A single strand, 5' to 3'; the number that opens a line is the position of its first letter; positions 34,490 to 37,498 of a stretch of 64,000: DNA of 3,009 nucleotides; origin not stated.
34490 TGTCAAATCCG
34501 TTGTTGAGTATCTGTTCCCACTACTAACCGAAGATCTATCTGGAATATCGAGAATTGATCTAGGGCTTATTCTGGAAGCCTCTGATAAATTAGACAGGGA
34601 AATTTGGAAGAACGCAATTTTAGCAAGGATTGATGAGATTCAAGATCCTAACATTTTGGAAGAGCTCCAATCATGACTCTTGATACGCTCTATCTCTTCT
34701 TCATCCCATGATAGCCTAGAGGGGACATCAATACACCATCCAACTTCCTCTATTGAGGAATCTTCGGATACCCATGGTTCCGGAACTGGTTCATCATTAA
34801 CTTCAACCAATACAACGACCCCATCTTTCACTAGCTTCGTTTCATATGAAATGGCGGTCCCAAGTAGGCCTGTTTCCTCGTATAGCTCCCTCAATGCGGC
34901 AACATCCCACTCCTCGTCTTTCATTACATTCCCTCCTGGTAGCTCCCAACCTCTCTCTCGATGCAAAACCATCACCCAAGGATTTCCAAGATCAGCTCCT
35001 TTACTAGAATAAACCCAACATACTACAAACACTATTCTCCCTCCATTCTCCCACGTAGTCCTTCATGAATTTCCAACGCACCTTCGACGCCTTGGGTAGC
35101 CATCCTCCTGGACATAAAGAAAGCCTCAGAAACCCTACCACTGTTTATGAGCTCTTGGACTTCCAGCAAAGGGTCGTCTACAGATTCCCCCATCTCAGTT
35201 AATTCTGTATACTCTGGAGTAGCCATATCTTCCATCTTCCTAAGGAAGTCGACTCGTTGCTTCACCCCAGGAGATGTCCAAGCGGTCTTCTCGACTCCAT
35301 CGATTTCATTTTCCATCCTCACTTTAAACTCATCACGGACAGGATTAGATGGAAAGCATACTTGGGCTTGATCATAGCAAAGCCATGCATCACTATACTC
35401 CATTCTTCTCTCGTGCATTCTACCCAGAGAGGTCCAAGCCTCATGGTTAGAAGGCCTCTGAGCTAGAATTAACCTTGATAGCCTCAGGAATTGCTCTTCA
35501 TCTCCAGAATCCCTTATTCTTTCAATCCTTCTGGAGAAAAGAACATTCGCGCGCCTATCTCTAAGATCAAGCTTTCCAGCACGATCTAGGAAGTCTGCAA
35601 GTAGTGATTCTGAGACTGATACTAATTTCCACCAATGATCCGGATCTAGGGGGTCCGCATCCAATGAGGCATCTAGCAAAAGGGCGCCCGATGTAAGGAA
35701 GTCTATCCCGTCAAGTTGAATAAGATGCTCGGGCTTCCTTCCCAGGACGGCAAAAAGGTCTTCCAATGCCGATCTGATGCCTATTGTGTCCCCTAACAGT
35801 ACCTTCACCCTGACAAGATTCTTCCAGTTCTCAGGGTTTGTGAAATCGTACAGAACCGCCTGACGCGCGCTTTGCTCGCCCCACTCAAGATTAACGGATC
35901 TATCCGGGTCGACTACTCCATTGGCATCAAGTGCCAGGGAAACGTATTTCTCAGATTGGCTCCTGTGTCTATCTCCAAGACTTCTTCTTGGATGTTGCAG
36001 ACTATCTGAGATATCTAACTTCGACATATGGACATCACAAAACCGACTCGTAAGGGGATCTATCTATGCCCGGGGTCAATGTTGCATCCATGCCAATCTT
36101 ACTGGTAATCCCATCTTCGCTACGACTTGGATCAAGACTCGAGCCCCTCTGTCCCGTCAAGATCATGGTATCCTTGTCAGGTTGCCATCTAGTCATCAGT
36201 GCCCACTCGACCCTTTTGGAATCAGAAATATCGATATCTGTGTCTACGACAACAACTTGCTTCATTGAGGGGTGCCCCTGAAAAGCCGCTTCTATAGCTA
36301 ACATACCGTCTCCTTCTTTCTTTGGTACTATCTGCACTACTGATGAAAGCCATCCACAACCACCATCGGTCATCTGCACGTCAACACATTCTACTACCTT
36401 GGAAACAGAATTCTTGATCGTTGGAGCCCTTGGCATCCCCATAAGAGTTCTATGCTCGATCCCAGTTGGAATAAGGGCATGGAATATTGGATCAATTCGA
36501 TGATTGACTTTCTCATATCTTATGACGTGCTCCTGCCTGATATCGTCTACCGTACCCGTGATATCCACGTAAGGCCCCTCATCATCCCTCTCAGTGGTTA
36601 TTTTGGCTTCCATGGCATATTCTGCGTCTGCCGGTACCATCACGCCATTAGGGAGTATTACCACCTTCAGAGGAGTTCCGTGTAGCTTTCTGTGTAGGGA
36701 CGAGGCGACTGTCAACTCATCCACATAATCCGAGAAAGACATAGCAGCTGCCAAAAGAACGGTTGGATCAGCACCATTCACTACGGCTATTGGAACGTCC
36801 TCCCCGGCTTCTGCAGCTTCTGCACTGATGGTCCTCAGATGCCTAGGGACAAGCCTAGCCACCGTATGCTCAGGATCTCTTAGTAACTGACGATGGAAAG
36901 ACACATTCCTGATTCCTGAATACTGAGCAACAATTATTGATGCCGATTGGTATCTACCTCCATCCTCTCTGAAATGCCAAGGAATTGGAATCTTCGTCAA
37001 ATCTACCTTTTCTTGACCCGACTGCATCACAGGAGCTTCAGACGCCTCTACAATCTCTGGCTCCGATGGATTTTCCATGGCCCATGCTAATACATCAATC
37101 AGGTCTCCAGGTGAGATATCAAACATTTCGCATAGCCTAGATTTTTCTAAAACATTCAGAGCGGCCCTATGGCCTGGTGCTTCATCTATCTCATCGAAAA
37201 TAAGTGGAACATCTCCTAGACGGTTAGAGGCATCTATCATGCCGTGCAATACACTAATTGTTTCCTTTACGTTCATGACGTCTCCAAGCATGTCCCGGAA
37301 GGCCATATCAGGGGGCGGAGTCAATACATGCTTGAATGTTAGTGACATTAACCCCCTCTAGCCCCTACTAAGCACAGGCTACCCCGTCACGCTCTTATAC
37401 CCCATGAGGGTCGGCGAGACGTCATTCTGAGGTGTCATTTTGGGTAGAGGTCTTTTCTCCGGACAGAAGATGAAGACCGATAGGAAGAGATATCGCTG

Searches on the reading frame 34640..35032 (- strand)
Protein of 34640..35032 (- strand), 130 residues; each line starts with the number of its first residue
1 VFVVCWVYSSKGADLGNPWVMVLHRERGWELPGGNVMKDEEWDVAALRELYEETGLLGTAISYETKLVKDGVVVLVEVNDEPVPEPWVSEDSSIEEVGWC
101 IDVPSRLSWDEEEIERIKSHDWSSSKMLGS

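Call 3: search_protein_families(library=pfam, proteins=[window:34640-35032:-], max_evalue=0.01)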
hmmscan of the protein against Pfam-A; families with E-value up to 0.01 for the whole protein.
window:34640-35032:- (130 aa): 1 family
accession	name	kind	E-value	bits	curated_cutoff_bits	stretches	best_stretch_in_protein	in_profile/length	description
PF00293.34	NUDIX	-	2.4e-10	41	21.1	1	4-100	7-113/134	NUDIX domain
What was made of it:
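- A separate small Nudix gene also lies in the conserved block at 34640..35032 (call 3).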

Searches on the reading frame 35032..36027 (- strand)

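Call 3: search_protein_families(library=pfam, proteins=[window:35032-36027:-], max_evalue=0.01)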
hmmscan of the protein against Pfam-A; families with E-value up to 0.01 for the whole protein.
window:35032-36027:- (331 aa): 2 families
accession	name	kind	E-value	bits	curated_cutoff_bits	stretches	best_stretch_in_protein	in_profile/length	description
PF13428.12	TPR_14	-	0.00013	22.7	23.5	0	196-229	2-35/44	Tetratricopeptide repeat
PF13432.12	TPR_16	-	0.002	19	32.7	0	188-229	24-65/65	Tetratricopeptide repeat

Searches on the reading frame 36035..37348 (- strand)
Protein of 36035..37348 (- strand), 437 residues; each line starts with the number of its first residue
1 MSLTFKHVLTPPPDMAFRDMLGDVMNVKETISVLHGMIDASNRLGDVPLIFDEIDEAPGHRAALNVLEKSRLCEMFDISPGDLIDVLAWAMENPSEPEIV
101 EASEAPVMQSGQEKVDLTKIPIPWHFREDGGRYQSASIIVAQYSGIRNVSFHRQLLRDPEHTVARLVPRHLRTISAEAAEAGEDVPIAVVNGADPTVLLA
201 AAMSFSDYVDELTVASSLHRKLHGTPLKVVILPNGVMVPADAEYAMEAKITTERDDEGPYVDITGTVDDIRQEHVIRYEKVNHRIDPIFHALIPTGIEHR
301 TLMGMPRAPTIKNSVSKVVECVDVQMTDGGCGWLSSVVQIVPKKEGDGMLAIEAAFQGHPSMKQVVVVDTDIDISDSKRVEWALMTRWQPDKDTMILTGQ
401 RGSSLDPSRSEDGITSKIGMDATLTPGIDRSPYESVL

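Call 3: search_protein_families(library=pfam, proteins=[window:36035-37348:-], max_evalue=0.01)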
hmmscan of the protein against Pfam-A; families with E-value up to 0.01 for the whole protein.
window:36035-37348:- (437 aa): 2 families
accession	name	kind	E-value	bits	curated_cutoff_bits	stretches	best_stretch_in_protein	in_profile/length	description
PF01977.22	UbiD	-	1.7e-45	155.2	23.3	1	100-294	3-203/206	3-octaprenyl-4-hydroxybenzoate carboxy-lyase Rift-related domain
PF20696.2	UbiD_C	-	4e-29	101.6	24.2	1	301-422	2-127/127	3-octaprenyl-4-hydroxybenzoate carboxy-lyase C-terminal domain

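Call 4: search_protein_families(library=ncbifam, proteins=[window:36035-37348:-], max_evalue=0.01)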
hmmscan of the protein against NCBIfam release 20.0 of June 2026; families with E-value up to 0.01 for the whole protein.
window:36035-37348:- (437 aa): 7 families
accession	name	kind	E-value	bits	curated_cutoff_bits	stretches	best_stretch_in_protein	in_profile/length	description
TIGR00148.1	TIGR00148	subfamily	2.5e-86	290.1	244.85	1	57-423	62-436/438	UbiD family decarboxylase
NF041204.1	VdcC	exception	4.5e-46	157.2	650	1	38-425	34-438/467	non-oxidative hydroxyarylic acid decarboxylases subunit C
NF008175.0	PRK10922.1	equivalog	4.3e-27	94.8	788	1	112-423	137-456/497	4-hydroxy-3-polyprenylbenzoate decarboxylase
TIGR02724.1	phenyl_P_beta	equivalog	4.5e-24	84.7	468.95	1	106-433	106-450/472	phenylphosphate carboxylase subunit beta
TIGR03701.1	mena_SCO4490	equivalog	6.5e-23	81.2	495.9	1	104-410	116-426/433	menaquinone biosynthesis decarboxylase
NF041219.1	BagN_FevL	exception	4.4e-21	74.9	1000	1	79-290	104-321/502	bagremycin/ferroverdin biosynthesis UbiD family decarboxylase BagN/FevL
TIGR02723.1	phenyl_P_alpha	equivalog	2.4e-13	49.5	564.6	1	91-411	99-427/485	phenylphosphate carboxylase subunit alpha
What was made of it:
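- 36035..37348 (-): UbiD-family decarboxylase. It is a candidate anhydromevalonate-phosphate decarboxylase, and its membership of the system is uncertain. TIGR00148 scores 290 bits against 244.85 (call 4). The menaquinone-type model TIGR03701 scores only 81 against 496 (call 4).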

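Call 41: search_solved_structures(query=window:36035-37348:-, max_evalue=1e-10)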
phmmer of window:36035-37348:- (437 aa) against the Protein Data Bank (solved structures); distinct sequences matched with E-value up to 1e-10: 38.
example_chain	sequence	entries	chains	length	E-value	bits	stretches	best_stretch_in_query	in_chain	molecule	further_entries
6h6x_B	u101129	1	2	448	3.6e-58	200.7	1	81-430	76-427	3-polyprenyl-4-hydroxybenzoate decarboxylase and related decarboxylases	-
6h6v_A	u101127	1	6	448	7.2e-56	193.1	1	81-430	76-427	3-polyprenyl-4-hydroxybenzoate decarboxylase and related decarboxylases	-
7p9q_A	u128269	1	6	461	2.4e-40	142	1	88-425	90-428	AnInD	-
5ny5_A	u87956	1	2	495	1.9e-28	102.8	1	40-419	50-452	3,4-dihydroxybenzoate decarboxylase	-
5o3n_A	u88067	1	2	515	2.1e-28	102.6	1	39-419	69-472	3,4-dihydroxybenzoate decarboxylase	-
7pda_A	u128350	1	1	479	5.3e-26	94.7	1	48-408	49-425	UbiD family decarboxylase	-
2idb_A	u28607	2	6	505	1.6e-23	86.6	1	110-424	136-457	3-octaprenyl-4-hydroxybenzoate carboxy-lyase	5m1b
5m1c_A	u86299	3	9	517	1.7e-23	86.5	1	110-424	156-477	3-octaprenyl-4-hydroxybenzoate carboxy-lyase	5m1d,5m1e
7ae4_A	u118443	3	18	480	4.6e-23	85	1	94-434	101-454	Phenolic acid decarboxylase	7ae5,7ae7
5o3m_A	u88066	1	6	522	4.1e-22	81.9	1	38-412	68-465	Protocatechuate decarboxylase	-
7ney_A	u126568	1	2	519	3.1e-18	69.1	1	80-412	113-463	Ferulic acid decarboxylase 1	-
7nf0_A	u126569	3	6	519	5.4e-18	68.3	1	80-411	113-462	Ferulic acid decarboxylase 1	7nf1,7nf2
6ev7_A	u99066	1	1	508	1.9e-17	66.5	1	82-408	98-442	Ferulic acid decarboxylase 1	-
4za4_A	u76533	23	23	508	6.9e-17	64.7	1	82-408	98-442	Fdc1 | Putative uncharacterized protein An03g06590 | A niger Fdc1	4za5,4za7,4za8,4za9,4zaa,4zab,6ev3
6r2z_A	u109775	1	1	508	7e-17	64.6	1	82-408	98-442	Ferulic acid decarboxylase 1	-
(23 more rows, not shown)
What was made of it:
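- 36035..37348 (-): The best PDB match is a UbiD-class enzyme, 6h6x, at 200 bits (call 41).
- On Anhydromevalonate-phosphate decarboxylase of the Aeropyrum-type mevalonate pathway (for the UbiD neighbour): The best PDB match is a generic UbiD-class decarboxylase, 6h6x (call 41).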

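Call 65: list_cluster_members(proteins=[P0001, P0007, P0302, P0303, P0304, P0305, L069:7980-8987:+, L080:6705-7703:+, L061:2223-3884:+, window:36035-37348:-])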
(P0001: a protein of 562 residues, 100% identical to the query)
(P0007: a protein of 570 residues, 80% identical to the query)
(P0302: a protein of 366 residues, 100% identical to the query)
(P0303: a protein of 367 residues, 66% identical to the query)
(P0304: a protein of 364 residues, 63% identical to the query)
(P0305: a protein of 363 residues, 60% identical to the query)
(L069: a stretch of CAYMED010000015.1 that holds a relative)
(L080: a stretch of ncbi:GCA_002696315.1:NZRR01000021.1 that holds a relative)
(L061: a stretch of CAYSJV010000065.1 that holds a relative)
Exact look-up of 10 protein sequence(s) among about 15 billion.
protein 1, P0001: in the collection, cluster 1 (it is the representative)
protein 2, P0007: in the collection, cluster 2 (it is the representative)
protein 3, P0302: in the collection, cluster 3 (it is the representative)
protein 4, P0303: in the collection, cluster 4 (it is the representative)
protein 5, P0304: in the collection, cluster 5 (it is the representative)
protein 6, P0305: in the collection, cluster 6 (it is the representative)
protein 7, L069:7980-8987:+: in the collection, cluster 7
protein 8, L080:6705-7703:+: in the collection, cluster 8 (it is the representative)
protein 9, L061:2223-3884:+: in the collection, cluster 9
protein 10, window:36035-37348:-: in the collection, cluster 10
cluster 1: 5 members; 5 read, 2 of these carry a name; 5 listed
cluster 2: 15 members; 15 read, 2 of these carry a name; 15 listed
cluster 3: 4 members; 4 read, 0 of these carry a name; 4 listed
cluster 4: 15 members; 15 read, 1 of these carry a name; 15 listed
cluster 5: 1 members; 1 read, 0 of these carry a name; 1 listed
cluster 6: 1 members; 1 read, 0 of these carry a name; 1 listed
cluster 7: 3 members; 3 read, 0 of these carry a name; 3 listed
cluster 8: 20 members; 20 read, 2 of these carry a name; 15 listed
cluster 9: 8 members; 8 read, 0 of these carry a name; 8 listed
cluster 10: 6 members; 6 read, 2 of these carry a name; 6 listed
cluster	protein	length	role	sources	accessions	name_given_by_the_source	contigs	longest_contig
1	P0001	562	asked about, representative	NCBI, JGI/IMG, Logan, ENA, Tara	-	strand:+ start:20969 stop:22657 length:1689 start_codon:yes stop_codon:yes ...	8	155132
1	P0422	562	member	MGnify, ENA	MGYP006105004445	CR=1 FL=1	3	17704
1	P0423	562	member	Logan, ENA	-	-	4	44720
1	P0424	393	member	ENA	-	-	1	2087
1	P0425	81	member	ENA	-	-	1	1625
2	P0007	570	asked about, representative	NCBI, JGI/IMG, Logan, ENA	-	-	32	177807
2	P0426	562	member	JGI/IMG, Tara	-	strand:- start:341 stop:2029 length:1689 start_codon:yes stop_codon:yes gene_type:complete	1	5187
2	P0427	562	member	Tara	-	strand:+ start:22286 stop:23974 length:1689 start_codon:yes stop_codon:yes ...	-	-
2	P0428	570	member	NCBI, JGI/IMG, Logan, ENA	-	-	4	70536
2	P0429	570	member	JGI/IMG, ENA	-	-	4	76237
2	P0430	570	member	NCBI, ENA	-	-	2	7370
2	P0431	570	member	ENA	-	-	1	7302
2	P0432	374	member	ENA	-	-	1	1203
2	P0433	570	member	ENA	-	-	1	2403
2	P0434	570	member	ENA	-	-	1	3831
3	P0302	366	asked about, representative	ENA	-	-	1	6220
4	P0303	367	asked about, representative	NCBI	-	-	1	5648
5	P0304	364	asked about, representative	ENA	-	-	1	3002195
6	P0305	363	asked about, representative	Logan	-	-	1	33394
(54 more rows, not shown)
